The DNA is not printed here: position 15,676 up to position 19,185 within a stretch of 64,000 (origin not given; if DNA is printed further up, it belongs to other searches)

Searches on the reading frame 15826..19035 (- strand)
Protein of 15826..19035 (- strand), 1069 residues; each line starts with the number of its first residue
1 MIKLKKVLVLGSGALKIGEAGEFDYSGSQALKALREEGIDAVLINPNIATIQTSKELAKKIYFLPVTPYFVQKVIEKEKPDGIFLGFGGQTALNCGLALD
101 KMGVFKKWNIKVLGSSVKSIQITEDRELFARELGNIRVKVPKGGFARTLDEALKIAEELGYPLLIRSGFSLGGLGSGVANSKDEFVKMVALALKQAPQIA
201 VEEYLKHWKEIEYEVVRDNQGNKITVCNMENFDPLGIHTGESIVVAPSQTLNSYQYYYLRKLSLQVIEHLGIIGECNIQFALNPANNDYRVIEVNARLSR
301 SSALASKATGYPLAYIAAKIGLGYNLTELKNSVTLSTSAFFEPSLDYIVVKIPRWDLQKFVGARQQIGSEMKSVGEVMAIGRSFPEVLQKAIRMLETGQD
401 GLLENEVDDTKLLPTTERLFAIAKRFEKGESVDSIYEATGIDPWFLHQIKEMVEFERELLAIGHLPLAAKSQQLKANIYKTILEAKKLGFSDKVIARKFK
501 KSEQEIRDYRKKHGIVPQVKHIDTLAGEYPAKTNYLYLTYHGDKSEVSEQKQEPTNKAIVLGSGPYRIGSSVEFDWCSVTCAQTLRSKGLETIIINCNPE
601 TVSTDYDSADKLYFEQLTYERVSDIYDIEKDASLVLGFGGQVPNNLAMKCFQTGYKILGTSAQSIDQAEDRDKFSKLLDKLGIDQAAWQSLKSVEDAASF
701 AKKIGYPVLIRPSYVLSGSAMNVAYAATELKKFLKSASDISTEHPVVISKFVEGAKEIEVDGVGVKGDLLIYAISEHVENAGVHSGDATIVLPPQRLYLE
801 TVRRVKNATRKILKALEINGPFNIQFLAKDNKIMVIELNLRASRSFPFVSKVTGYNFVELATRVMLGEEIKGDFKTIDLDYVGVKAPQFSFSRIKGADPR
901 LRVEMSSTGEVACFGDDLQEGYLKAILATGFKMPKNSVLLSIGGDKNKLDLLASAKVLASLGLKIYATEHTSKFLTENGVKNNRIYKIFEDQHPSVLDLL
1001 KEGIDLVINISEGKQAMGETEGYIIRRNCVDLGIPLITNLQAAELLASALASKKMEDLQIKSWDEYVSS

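Call 79: search_protein_families(library=pfam, proteins=[window:15826-19035:-], max_evalue=0.00001)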
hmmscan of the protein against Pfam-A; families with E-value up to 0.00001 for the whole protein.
window:15826-19035:- (1069 aa): 7 families
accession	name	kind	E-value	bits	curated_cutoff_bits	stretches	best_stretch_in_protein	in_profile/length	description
PF02786.22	CPSase_L_D2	-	6.2e-110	366.1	19.8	2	125-328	1-210/211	Carbamoyl-phosphate synthase L chain, ATP binding domain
PF25596.1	CPSase_L_D1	-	4.7e-86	284.9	27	2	5-121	3-117/118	Carbamoyl phosphate synthase preATP-grasp domain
PF02787.25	CPSase_L_D3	-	3.1e-21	75.6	26.6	1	414-497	6-78/80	Carbamoyl-phosphate synthetase large chain, oligomerisation domain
PF02222.28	ATP-grasp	-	6.1e-21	75.3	27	2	677-842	2-163/179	ATP-grasp domain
PF02142.27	MGS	-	1.8e-17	63.7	24.1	1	951-1038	2-94/94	MGS-like domain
PF07478.18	Dala_Dala_lig_C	-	2.8e-16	60.1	24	1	678-839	2-173/204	D-ala D-ala ligase C-terminus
PF15632.11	ATPgrasp_Ter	-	9.3e-11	42.1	29.1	1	798-869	42-112/131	ATP-grasp in the biosynthetic pathway with Ter operon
